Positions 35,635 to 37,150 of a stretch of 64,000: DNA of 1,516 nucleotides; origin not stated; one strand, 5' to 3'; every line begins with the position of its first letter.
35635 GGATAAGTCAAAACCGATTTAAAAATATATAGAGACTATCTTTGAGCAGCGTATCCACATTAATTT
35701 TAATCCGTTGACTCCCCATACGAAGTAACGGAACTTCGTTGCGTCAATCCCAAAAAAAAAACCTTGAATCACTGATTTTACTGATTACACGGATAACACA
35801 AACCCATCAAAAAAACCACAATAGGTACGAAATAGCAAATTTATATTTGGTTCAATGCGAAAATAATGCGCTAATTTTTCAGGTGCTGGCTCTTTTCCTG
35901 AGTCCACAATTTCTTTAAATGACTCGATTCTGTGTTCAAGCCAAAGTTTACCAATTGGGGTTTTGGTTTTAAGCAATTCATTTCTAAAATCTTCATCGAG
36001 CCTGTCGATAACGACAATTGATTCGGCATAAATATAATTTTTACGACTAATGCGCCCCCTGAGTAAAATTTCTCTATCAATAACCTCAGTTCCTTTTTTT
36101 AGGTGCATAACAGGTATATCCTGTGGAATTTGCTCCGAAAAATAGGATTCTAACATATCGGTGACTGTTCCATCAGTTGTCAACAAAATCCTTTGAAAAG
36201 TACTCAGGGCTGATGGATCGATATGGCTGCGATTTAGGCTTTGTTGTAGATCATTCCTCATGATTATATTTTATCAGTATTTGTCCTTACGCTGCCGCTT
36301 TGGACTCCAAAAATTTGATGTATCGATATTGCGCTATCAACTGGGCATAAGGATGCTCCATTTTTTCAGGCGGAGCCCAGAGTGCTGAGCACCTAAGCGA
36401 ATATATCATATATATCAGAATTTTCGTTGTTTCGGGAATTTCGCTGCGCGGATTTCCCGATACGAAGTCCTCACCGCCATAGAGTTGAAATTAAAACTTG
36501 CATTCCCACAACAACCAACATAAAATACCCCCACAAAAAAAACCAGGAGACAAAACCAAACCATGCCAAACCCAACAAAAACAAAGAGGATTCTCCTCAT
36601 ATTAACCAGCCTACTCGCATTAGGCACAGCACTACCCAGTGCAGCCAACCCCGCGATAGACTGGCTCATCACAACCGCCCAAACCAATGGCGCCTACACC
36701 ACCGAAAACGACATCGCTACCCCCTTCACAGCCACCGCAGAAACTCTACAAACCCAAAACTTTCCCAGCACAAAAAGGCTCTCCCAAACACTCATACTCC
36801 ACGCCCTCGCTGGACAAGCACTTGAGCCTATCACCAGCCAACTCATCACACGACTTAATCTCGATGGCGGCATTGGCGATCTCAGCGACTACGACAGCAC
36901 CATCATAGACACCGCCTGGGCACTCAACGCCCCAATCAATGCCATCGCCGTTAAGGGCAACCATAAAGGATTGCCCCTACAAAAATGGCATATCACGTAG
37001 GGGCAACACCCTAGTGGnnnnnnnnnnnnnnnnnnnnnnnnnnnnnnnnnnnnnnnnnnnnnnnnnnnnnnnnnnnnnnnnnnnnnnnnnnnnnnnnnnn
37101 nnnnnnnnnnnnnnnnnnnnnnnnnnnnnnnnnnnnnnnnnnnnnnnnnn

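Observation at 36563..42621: A ~1983-aa secreted FG-GAP/CarboxypepD_reg protein is split by a 105-bp palindromic element; precise excision restores one ORF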

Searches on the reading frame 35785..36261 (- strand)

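Call 26: search_protein_families(library=pfam, proteins=[window:35785-36261:-], max_evalue=0.01)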
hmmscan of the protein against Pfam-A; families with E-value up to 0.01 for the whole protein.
window:35785-36261:- (158 aa): 1 family
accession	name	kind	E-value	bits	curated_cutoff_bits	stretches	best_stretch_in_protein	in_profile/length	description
PF01947.21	Rv2949c-like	-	2.7e-09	37.6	22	1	26-156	13-134/149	Chorismate pyruvate-lyase Rv2949c-like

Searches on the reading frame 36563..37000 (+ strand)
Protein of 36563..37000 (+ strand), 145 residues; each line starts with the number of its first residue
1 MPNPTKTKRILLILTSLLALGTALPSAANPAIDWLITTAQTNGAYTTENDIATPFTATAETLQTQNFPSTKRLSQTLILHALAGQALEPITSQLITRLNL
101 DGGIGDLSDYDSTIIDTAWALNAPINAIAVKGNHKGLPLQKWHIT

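Call 37: find_encoding_contigs(protein=window:36563-37000:+, flank=3000, max_places=5)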
Protein window:36563-37000:+ (145 aa): no gene with exactly this product is on record in the collection.
